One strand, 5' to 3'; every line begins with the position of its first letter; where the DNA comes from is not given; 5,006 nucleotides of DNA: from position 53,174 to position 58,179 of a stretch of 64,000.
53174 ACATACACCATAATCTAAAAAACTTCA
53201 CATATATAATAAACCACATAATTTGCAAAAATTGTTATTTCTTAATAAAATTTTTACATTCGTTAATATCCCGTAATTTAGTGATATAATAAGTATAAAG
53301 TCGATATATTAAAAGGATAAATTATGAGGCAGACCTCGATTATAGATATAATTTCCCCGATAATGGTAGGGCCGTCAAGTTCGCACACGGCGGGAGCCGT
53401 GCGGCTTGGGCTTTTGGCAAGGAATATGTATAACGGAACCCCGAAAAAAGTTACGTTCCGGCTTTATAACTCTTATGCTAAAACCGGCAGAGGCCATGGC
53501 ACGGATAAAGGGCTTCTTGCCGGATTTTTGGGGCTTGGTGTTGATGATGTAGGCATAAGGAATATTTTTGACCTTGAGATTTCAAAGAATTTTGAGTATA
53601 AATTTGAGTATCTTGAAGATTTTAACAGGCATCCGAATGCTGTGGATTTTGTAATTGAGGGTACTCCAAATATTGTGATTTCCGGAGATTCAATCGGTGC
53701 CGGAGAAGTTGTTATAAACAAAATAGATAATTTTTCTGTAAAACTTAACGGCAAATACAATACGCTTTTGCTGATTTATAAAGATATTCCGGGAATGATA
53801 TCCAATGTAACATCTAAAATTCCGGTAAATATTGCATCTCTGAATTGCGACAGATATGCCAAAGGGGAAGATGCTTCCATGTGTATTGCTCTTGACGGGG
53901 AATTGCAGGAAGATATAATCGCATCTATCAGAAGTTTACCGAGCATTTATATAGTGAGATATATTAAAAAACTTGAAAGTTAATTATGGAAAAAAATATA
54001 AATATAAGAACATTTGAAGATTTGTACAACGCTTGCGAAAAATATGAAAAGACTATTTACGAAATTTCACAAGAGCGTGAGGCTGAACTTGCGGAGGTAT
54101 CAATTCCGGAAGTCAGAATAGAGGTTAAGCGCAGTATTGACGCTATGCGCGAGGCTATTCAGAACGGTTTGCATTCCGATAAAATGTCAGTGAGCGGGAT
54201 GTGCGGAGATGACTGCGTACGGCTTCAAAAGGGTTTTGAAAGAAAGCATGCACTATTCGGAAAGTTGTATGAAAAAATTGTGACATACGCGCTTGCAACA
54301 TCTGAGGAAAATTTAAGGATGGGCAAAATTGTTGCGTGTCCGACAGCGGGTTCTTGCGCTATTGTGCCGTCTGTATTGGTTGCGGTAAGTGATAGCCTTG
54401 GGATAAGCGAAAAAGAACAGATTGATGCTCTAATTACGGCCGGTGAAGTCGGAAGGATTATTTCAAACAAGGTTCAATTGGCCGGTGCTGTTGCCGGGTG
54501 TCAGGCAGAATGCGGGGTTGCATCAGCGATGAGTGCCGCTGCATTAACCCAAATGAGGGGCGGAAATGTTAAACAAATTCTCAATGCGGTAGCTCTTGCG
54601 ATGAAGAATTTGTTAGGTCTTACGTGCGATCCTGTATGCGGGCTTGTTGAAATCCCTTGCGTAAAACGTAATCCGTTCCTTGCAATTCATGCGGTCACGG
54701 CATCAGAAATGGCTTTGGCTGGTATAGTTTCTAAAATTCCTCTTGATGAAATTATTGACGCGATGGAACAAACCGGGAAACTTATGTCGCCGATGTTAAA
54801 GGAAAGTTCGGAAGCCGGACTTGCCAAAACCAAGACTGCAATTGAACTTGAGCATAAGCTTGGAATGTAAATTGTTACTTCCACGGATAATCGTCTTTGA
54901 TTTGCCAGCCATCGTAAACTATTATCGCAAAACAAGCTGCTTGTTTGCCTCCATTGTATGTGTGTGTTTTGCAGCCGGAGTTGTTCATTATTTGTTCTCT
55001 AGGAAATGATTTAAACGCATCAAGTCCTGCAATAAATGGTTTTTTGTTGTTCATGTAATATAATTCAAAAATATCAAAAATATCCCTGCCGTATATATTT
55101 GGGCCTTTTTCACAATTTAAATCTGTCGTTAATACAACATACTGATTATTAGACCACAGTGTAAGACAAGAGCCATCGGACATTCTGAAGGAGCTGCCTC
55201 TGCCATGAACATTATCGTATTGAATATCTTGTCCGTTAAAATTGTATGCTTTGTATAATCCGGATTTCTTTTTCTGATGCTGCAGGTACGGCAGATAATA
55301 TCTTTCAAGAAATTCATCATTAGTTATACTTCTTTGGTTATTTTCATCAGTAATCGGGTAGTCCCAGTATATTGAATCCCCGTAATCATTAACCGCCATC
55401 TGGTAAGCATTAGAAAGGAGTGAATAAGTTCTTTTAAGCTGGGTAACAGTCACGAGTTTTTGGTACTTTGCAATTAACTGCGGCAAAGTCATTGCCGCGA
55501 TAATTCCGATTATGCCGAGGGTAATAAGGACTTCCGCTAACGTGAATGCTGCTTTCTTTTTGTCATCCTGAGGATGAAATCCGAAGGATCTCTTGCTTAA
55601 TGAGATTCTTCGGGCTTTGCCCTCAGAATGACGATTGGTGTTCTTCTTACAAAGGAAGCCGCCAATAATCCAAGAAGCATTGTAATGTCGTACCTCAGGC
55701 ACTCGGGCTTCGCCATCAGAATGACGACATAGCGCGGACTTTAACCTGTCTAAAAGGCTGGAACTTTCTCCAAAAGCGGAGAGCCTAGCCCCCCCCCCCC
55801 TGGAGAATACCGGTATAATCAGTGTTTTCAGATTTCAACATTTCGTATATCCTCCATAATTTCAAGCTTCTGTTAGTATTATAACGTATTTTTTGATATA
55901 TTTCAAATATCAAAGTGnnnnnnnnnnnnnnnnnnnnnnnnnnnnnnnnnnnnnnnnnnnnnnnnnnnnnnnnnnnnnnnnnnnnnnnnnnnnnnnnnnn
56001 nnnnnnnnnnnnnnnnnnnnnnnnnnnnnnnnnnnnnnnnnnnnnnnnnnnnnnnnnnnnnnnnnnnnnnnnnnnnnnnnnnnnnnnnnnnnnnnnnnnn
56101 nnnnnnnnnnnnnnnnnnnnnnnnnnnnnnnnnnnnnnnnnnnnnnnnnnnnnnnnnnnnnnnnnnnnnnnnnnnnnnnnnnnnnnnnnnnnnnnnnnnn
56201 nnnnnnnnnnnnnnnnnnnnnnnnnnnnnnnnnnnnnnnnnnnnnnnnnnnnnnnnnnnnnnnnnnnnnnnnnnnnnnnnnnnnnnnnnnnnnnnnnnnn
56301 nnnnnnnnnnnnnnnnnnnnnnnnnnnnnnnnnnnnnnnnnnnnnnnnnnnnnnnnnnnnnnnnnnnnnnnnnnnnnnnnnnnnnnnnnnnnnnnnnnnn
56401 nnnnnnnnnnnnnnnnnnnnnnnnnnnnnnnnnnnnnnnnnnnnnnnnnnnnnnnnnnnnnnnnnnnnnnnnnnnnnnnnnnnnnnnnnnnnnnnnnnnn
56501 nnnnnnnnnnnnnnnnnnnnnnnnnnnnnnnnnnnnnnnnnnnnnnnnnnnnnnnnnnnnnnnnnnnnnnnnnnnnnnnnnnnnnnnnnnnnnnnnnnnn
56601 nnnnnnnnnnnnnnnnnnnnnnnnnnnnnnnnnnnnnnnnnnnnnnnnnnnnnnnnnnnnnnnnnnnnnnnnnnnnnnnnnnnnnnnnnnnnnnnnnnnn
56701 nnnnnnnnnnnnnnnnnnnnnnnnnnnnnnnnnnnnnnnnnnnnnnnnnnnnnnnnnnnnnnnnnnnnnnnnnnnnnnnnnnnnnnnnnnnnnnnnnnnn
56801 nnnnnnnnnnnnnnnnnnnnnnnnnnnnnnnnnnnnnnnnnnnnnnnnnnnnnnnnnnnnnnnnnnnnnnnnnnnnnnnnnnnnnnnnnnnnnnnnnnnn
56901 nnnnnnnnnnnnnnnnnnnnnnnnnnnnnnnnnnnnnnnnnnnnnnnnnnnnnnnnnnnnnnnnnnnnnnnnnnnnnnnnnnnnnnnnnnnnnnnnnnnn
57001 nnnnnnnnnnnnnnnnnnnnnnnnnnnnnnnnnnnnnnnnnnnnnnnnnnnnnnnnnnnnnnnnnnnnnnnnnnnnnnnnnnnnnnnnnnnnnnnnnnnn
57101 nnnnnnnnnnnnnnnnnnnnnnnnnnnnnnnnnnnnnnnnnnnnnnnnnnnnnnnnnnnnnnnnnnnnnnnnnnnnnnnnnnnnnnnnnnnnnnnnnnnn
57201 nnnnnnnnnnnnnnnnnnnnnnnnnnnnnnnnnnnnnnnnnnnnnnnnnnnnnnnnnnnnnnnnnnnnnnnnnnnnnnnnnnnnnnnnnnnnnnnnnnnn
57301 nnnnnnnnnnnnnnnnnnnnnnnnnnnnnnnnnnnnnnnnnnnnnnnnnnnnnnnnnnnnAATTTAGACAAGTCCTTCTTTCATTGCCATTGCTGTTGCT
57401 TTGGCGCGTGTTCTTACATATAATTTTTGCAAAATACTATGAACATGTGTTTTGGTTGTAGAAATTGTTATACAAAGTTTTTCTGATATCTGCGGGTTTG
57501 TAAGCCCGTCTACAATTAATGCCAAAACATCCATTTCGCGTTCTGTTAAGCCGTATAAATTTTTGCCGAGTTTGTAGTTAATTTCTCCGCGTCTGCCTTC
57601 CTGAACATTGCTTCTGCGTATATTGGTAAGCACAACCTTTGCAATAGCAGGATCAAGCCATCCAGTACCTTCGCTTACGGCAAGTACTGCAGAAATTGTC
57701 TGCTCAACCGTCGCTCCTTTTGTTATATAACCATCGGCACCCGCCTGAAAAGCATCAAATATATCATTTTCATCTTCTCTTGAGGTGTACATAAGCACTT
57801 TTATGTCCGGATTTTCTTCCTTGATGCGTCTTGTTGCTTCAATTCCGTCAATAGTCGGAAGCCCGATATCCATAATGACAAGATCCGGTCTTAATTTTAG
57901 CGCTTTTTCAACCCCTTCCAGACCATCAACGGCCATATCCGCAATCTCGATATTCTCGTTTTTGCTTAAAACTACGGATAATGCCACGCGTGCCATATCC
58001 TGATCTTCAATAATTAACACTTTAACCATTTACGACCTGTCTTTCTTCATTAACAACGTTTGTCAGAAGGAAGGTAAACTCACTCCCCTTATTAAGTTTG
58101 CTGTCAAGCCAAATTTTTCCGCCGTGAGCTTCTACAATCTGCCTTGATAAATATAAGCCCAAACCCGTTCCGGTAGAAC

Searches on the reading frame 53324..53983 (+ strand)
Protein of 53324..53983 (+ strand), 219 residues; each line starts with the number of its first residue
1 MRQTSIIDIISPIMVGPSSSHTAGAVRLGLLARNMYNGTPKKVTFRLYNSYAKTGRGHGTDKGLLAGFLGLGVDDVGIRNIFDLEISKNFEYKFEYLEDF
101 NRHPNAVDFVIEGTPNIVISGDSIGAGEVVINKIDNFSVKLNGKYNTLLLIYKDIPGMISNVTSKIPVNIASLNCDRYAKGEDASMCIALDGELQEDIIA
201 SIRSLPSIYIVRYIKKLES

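Call 32: search_protein_families(library=pfam, proteins=[window:53324-53983:+], max_evalue=0.00001)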
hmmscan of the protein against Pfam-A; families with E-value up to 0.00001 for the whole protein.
window:53324-53983:+ (219 aa): 1 family
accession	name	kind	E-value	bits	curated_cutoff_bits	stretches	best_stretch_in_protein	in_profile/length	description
PF03315.21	SDH_beta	-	3.7e-12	47.3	26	1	5-80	1-80/155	Serine dehydratase beta chain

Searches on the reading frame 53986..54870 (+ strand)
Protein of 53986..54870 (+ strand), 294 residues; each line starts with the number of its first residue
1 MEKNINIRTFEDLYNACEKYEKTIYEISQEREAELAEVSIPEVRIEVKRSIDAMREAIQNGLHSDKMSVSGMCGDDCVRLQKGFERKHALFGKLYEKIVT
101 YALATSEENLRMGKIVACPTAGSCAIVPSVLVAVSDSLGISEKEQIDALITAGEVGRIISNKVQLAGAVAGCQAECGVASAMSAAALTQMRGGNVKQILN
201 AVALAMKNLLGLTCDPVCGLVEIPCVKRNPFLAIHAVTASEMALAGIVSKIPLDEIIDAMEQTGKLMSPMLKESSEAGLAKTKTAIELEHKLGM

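Call 32: search_protein_families(library=pfam, proteins=[window:53986-54870:+], max_evalue=0.00001)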
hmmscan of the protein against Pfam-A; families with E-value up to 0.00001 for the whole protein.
window:53986-54870:+ (294 aa): 1 family
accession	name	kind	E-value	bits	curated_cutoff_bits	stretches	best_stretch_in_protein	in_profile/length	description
PF03313.21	SDH_alpha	-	1.3e-71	241.7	26.4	1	20-280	2-260/260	Serine dehydratase alpha chain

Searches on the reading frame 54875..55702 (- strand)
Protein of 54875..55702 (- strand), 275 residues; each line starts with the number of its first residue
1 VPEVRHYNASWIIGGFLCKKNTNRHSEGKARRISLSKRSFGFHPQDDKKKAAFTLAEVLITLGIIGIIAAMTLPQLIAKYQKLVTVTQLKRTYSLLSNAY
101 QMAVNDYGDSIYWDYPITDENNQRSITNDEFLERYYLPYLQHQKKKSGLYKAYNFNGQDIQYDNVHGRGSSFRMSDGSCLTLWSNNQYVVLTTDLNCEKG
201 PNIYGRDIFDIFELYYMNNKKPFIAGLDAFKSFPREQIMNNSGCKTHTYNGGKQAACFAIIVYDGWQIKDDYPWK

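Call 8: search_protein_families(library=pfam, proteins=[window:54875-55702:-], max_evalue=0.01)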
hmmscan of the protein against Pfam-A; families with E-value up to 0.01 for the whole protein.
window:54875-55702:- (275 aa): 1 family
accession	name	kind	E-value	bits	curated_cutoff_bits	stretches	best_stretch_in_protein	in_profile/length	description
PF07963.17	N_methyl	-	4.4e-06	26.5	21.2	1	48-72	2-26/27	Prokaryotic N-terminal methylation motif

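Call 34: search_protein_families(library=ncbifam, proteins=[window:54875-55702:-], max_evalue=0.01)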
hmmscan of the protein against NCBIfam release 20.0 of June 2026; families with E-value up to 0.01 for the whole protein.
window:54875-55702:- (275 aa): 6 families
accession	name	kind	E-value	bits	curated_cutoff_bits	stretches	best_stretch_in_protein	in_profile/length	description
NF041013.1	T4P_ComGE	equivalog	6.5e-06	26.2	49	1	48-102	1-55/83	competence type IV pilus minor pilin ComGE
TIGR01710.1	typeII_sec_gspG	equivalog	0.00031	20.8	88.85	1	52-106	2-55/134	type II secretion system major pseudopilin GspG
TIGR02532.1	IV_pilin_GFxxxE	domain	0.00047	19.9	16.3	1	51-73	2-24/24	prepilin-type N-terminal cleavage/methylation domain-containing protein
NF041775.1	typeIV_PilA_Myxo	equivalog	0.0017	18.4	400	1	50-82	10-41/214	type IV pilin protein PilA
NF040999.1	pilin_ComGC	equivalog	0.0043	17.2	75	1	51-82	2-33/84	competence type IV pilus major pilin ComGC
NF007862.0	PRK10574.1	equivalog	0.0052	16.9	138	1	49-93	3-46/145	prepilin peptidase-dependent pilin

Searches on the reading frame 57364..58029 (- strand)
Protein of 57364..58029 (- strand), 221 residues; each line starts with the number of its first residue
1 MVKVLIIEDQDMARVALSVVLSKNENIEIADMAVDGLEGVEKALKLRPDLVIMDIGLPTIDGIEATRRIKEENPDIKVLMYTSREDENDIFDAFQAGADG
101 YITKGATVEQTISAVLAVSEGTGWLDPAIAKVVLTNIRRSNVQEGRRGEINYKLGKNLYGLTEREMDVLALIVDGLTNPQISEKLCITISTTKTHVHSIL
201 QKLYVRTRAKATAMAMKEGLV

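Call 32: search_protein_families(library=pfam, proteins=[window:57364-58029:-], max_evalue=0.00001)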
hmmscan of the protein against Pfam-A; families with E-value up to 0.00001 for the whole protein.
window:57364-58029:- (221 aa): 2 families
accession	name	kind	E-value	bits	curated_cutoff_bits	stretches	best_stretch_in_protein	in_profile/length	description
PF00072.30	Response_reg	-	2.9e-25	89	30.2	1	4-114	1-109/111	Response regulator receiver domain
PF00196.25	GerE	-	3.7e-15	55.7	23.5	1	161-215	3-57/57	Bacterial regulatory proteins, luxR family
